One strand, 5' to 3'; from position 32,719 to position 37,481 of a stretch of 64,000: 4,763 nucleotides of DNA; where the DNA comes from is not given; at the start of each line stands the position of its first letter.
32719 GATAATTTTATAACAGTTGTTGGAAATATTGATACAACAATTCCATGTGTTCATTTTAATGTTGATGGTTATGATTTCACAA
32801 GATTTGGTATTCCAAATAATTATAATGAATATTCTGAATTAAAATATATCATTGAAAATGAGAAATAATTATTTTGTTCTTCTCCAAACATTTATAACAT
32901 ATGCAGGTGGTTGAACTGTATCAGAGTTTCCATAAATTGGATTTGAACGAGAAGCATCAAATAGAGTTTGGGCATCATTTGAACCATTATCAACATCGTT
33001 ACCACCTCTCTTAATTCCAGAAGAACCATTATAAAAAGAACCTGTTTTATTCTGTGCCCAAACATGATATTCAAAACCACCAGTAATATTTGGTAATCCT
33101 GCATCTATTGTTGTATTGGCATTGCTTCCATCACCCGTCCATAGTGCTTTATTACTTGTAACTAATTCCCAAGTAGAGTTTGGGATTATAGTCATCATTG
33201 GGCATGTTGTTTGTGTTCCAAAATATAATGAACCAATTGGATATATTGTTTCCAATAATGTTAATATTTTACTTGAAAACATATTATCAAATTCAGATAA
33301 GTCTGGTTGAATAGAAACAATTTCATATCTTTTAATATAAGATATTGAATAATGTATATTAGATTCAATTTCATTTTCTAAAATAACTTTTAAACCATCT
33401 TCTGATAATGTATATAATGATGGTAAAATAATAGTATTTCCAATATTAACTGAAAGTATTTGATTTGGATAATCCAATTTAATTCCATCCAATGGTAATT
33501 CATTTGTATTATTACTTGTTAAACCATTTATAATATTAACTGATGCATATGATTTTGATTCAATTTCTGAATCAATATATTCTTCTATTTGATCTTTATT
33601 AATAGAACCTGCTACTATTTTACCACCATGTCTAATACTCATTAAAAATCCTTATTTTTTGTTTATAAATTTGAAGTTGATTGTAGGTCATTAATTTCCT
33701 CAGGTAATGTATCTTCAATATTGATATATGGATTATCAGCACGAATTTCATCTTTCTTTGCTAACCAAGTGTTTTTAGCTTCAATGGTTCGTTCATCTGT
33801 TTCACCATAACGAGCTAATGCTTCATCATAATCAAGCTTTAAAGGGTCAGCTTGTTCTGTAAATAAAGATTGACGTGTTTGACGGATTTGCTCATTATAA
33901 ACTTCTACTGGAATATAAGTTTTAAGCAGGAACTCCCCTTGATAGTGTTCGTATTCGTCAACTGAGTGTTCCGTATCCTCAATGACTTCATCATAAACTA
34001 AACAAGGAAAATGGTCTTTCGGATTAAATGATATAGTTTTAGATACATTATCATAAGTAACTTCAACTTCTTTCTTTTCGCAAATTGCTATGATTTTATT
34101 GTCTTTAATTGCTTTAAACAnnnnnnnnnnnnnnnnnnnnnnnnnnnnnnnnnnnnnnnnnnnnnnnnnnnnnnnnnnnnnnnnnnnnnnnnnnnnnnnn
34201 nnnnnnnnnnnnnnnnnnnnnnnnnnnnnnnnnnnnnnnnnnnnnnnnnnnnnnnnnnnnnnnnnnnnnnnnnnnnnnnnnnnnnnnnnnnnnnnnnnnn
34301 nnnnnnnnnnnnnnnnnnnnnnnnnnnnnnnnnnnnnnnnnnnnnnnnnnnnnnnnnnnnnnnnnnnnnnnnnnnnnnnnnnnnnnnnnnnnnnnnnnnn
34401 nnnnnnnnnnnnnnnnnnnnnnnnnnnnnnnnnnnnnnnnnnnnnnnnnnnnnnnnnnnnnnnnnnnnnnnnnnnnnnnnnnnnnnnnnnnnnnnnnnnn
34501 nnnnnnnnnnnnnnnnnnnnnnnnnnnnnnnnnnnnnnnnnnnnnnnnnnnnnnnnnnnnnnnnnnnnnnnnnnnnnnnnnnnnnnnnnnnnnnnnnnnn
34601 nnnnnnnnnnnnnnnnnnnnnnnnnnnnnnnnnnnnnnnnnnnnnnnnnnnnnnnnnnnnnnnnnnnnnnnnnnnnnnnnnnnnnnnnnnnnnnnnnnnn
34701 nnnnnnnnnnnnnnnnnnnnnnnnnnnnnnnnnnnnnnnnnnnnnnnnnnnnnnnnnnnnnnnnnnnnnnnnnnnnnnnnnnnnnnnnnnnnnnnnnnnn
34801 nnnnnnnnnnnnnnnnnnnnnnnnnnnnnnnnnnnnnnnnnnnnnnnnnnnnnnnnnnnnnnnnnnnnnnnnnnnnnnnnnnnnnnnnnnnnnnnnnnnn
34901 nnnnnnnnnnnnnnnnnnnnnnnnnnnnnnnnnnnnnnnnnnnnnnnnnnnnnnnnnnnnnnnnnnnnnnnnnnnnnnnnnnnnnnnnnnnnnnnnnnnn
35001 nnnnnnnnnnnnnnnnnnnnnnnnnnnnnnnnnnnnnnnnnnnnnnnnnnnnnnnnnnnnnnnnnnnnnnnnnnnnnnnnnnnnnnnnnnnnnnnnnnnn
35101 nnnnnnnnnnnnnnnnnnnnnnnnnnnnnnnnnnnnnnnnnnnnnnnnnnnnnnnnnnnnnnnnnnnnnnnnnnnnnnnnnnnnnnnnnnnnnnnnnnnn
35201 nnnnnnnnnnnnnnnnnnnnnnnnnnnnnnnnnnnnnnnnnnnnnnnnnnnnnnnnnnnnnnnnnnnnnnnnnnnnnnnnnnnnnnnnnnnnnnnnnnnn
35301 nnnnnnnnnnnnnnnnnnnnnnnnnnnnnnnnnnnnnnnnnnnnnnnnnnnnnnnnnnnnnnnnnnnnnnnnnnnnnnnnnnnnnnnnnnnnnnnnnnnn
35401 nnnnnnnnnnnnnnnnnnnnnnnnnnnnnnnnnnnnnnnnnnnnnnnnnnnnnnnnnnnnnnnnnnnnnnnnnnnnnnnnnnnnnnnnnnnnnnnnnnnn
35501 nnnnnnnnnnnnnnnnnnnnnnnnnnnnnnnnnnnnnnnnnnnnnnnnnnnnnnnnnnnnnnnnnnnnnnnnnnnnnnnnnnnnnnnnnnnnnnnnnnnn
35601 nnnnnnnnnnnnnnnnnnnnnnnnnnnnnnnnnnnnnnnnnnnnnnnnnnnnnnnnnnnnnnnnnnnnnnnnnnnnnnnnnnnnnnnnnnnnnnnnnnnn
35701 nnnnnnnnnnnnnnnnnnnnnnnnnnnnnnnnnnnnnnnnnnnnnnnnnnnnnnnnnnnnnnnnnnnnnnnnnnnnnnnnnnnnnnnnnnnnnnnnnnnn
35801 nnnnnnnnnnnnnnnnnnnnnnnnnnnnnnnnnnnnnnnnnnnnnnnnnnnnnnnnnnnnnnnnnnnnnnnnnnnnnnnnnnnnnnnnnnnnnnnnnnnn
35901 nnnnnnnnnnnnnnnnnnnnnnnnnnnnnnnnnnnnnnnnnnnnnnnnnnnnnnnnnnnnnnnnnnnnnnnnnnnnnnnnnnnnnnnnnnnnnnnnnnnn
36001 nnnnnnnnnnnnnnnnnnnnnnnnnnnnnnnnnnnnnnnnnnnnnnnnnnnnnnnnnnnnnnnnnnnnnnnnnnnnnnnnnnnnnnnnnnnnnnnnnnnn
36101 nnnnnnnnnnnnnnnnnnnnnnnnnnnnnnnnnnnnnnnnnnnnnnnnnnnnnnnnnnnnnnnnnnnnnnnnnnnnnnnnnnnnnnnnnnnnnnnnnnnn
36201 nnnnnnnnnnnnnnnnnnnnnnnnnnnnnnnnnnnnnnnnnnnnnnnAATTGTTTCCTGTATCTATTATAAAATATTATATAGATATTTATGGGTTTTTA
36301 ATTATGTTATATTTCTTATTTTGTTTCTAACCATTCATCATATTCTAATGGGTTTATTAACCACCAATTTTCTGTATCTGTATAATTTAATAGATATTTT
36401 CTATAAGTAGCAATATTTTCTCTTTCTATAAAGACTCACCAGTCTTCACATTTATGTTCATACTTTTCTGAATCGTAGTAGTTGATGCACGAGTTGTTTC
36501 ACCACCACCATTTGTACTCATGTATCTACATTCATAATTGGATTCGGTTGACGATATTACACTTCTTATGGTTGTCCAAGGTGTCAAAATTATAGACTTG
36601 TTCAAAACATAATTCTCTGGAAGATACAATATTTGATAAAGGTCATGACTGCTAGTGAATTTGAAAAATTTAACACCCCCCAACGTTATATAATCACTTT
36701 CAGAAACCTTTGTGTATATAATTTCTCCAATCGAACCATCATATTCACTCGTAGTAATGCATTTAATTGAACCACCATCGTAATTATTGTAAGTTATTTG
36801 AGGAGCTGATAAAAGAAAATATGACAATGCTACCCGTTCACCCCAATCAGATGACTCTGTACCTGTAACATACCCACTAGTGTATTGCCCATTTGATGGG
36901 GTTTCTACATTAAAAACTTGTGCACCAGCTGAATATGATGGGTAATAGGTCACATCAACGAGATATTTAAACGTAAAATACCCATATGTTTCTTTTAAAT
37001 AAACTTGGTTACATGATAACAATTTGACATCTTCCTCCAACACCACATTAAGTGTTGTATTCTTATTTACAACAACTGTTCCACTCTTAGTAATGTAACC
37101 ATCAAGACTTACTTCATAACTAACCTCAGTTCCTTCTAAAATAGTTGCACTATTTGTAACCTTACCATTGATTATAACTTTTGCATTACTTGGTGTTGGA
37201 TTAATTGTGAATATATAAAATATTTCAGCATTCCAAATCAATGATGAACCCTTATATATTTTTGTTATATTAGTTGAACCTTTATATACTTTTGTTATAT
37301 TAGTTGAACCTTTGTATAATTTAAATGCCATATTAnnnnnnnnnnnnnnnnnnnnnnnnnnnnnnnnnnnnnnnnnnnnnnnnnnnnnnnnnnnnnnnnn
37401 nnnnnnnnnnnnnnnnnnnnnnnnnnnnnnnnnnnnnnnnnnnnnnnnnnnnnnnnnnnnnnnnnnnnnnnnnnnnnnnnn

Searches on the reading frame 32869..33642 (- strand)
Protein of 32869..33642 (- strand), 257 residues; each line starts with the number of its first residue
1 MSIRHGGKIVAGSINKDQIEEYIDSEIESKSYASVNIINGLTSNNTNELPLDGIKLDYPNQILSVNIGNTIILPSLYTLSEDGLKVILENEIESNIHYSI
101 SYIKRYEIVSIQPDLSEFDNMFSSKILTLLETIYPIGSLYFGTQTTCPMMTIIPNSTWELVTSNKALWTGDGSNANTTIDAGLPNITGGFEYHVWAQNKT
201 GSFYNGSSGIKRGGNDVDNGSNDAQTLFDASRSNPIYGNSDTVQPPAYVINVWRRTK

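Call 68: search_protein_families(library=phrogs, proteins=[window:32869-33642:-], max_evalue=0.0001)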
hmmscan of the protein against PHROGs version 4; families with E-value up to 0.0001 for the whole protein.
window:32869-33642:- (257 aa): 1 family
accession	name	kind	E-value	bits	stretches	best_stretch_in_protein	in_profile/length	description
phrog_6921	-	tail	5.6e-05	23.1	1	170-253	320-419/738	tail fiber protein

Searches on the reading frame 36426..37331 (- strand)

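Call 25: search_protein_families(library=phrogs, proteins=[window:36426-37331:-], max_evalue=0.00001)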
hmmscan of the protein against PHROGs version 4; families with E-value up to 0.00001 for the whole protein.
window:36426-37331:- (301 aa): 0 families

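Call 56: search_protein_families(library=pfam, proteins=[window:36426-37331:-], max_evalue=0.001)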
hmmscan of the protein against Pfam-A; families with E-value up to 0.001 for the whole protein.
window:36426-37331:- (301 aa): 1 family
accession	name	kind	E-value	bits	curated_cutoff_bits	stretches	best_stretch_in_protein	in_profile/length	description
PF25641.1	Head_fiber_dimeric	-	7.1e-15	55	30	1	39-95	2-59/61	Head fiber dimeric protein-like domain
